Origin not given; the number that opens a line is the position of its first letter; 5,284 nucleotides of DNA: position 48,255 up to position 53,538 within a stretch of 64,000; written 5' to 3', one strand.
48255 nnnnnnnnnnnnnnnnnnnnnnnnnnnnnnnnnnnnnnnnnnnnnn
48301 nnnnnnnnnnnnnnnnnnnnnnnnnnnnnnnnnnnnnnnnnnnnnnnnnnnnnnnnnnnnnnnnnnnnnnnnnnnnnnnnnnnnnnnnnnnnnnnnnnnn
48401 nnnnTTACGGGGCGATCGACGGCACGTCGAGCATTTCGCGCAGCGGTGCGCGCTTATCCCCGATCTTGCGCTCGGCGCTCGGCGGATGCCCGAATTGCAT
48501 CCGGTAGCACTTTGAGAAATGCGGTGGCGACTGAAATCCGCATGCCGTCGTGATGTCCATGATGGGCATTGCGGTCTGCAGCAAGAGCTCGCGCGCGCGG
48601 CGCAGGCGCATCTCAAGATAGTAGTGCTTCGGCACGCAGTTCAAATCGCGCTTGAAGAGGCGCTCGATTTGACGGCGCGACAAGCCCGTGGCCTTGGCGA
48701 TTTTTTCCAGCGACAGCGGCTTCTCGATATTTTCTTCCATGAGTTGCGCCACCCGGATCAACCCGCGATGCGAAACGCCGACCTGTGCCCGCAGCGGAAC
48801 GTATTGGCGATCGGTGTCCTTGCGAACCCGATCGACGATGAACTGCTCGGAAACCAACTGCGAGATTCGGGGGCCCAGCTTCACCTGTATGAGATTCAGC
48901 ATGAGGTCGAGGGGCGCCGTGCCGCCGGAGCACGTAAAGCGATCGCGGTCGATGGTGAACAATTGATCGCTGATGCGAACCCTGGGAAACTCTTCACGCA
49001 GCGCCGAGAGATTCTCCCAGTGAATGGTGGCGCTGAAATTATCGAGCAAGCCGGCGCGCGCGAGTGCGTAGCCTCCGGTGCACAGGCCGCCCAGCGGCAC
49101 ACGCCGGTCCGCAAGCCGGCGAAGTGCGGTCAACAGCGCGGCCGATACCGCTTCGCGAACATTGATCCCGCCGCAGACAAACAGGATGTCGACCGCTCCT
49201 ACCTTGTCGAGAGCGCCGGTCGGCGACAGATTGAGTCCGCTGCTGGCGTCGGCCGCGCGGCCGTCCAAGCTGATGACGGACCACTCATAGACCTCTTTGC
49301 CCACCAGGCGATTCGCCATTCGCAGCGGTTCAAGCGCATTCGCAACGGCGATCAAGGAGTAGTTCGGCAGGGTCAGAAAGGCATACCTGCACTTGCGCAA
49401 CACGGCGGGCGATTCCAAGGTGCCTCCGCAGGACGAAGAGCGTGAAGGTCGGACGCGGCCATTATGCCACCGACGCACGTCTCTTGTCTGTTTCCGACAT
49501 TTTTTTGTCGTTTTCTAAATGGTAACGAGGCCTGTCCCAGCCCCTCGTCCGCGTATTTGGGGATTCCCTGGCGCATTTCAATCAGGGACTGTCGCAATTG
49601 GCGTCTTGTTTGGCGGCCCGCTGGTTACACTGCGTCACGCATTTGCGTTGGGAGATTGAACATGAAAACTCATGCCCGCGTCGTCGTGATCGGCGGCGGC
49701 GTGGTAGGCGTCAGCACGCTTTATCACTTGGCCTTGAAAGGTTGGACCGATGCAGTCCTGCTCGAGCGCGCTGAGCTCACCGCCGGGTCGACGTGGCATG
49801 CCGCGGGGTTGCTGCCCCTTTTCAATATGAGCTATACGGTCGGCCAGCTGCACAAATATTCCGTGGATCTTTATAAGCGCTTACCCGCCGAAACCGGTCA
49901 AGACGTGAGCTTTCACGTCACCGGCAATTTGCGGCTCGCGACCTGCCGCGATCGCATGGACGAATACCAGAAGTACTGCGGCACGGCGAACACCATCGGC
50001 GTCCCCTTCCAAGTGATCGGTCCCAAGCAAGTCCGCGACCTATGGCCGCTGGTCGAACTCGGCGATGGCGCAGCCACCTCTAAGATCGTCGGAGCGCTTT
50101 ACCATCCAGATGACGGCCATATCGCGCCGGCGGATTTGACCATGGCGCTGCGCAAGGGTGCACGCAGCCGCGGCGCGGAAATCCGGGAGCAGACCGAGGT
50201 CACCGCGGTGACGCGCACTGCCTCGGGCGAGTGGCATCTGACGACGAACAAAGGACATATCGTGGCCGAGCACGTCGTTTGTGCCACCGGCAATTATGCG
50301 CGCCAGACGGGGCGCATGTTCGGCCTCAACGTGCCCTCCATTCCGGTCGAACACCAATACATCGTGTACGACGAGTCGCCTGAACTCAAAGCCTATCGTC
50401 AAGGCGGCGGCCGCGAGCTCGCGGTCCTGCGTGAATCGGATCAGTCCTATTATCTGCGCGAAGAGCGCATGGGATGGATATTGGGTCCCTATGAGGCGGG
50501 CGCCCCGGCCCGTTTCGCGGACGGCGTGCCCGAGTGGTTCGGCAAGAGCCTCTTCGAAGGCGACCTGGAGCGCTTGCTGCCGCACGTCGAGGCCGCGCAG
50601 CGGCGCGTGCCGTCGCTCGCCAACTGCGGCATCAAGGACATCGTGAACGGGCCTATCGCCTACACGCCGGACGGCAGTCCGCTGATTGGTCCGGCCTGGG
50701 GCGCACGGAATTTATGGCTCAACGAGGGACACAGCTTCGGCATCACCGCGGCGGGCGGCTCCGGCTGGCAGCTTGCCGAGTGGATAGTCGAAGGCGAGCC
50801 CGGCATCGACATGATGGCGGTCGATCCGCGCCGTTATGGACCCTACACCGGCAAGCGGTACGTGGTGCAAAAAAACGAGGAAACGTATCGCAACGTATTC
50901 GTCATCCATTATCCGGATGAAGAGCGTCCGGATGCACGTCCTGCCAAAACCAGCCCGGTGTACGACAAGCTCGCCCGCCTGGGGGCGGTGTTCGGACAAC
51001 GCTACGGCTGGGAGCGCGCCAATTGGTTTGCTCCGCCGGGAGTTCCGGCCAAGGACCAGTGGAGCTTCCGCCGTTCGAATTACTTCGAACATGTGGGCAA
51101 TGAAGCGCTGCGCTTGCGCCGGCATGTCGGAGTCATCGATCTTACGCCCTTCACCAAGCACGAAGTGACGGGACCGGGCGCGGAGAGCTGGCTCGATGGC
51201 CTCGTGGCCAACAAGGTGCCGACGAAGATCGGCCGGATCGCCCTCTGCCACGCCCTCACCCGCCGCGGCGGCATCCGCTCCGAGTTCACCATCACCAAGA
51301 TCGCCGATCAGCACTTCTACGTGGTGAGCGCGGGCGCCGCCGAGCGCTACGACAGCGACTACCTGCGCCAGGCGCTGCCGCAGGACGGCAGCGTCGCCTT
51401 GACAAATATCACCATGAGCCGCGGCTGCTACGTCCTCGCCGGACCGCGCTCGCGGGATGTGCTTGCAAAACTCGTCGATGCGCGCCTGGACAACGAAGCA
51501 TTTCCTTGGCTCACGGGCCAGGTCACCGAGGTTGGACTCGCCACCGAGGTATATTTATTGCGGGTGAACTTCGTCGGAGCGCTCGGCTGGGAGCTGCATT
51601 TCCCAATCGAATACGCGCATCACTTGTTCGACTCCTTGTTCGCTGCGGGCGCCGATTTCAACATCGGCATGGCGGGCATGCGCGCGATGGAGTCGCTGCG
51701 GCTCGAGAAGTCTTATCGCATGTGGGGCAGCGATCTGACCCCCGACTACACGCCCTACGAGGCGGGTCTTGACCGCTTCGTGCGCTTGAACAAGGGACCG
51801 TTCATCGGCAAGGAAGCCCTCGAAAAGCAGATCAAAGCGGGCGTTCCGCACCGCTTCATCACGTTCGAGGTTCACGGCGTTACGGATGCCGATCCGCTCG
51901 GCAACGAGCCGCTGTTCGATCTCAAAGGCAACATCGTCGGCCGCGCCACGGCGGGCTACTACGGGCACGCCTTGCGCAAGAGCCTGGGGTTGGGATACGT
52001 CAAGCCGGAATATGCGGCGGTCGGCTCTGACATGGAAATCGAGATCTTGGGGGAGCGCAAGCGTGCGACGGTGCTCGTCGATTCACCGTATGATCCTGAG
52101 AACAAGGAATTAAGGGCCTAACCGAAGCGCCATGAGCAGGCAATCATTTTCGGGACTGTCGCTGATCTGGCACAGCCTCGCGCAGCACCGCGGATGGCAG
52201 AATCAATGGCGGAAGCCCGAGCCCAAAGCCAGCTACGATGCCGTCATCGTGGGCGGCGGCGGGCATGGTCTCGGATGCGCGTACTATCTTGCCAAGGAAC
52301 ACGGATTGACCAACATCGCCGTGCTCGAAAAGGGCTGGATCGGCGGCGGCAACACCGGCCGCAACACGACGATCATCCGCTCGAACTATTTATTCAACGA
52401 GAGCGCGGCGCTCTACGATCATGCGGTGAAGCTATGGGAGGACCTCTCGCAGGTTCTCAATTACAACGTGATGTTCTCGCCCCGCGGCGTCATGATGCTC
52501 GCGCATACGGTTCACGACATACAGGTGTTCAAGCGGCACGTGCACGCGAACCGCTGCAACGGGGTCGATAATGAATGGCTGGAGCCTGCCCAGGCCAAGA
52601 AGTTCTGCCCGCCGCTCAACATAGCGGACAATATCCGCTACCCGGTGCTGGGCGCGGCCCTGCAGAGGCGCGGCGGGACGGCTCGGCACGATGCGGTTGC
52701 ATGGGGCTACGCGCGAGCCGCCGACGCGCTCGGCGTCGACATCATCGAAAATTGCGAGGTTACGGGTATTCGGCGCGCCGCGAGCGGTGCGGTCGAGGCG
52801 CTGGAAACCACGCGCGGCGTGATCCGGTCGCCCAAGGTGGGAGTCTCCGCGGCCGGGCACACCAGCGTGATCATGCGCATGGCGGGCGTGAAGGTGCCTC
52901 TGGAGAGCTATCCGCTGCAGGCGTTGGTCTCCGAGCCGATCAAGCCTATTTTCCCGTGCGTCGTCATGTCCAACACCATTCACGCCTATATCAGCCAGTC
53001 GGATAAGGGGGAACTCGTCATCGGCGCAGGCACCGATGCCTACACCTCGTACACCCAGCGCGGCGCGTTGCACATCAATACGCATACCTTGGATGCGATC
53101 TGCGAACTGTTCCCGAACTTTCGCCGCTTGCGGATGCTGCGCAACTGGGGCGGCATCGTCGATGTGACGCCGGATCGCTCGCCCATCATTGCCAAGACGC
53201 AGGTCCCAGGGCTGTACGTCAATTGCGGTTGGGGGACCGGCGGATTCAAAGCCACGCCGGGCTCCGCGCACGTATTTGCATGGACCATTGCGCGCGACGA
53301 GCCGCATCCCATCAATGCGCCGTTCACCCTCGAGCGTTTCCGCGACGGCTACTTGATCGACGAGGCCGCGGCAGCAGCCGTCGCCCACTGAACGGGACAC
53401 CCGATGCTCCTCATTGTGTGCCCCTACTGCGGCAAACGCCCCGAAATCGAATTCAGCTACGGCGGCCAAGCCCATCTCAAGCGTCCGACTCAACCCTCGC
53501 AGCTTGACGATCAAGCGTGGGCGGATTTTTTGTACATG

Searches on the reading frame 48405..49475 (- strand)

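Call 56: search_protein_families(library=pfam, proteins=[window:48405-49475:-], max_evalue=0.000001)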
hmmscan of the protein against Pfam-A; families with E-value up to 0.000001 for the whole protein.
window:48405-49475:- (356 aa): 3 families
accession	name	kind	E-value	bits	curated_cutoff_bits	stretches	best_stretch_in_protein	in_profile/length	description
PF12833.13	HTH_18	-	1.4e-23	83.4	33.6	1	259-337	1-79/80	Helix-turn-helix domain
PF01965.30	DJ-1_PfpI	-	4.8e-11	43.2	26.6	1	60-196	25-163/165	DJ-1/PfpI family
PF00165.29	HTH_AraC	-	3e-08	34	26.6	0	300-334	6-39/42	Bacterial regulatory helix-turn-helix proteins, AraC family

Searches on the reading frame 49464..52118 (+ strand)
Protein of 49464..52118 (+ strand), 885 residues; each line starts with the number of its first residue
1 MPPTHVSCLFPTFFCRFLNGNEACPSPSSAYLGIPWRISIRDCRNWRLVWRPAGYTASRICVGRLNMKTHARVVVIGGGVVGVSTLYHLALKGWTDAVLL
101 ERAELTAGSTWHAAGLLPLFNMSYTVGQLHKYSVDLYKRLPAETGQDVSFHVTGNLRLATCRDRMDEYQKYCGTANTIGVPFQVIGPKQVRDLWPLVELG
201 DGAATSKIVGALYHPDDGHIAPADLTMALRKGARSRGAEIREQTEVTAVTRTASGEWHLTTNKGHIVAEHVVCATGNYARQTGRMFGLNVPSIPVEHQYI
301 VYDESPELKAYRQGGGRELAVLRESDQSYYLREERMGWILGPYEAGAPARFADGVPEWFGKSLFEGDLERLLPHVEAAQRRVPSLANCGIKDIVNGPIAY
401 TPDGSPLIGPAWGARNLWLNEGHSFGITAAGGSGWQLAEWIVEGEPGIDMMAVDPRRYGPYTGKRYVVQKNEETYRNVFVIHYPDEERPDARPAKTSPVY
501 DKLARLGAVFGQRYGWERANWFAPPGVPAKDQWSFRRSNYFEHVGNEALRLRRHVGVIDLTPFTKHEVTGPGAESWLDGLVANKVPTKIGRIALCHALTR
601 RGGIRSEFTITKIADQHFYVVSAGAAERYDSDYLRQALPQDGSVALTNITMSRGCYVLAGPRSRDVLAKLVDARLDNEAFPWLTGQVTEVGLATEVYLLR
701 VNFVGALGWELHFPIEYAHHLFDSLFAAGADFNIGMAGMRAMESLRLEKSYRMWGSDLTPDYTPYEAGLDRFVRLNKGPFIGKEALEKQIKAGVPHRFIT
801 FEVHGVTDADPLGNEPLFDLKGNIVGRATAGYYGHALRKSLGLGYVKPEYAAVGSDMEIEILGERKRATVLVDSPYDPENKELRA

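Call 56: search_protein_families(library=pfam, proteins=[window:49464-52118:+], max_evalue=0.000001)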
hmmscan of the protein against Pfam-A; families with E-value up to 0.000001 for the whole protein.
window:49464-52118:+ (885 aa): 5 families
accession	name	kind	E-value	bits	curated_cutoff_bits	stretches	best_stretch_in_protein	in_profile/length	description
PF01571.26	GCV_T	-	3.5e-67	226.8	25.6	1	499-771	1-254/255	Aminomethyltransferase folate-binding domain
PF01266.30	DAO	-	4.4e-65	220.9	27.9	1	72-440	1-353/353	FAD dependent oxidoreductase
PF16350.10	FAO_M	-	2.9e-16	59.8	27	1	443-497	1-56/56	FAD dependent oxidoreductase central domain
PF08669.17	GCV_T_C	-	3.7e-16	59.2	25.9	1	797-877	2-80/80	Glycine cleavage T-protein C-terminal barrel domain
PF13738.12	Pyr_redox_3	-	3.6e-08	33.4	30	0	226-281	84-138/305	Pyridine nucleotide-disulphide oxidoreductase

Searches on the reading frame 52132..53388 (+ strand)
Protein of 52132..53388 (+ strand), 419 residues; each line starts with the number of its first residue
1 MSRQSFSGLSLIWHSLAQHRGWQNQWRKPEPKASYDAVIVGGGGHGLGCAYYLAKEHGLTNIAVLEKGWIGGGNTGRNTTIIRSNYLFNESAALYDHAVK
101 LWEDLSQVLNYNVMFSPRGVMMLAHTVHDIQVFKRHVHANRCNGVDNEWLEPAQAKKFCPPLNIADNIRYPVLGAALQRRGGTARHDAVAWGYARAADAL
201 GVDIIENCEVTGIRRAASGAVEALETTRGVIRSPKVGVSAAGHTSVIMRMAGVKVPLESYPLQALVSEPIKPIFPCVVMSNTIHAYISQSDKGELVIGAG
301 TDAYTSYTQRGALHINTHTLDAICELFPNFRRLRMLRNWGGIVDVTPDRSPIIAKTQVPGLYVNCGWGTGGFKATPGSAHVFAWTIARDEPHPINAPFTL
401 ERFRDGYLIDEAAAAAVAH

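Call 56: search_protein_families(library=pfam, proteins=[window:52132-53388:+], max_evalue=0.000001)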
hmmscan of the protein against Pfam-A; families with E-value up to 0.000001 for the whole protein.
window:52132-53388:+ (419 aa): 1 family
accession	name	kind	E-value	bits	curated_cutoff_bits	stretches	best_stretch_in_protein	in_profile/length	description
PF01266.30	DAO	-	1e-66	226.3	27.9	1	36-383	1-351/353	FAD dependent oxidoreductase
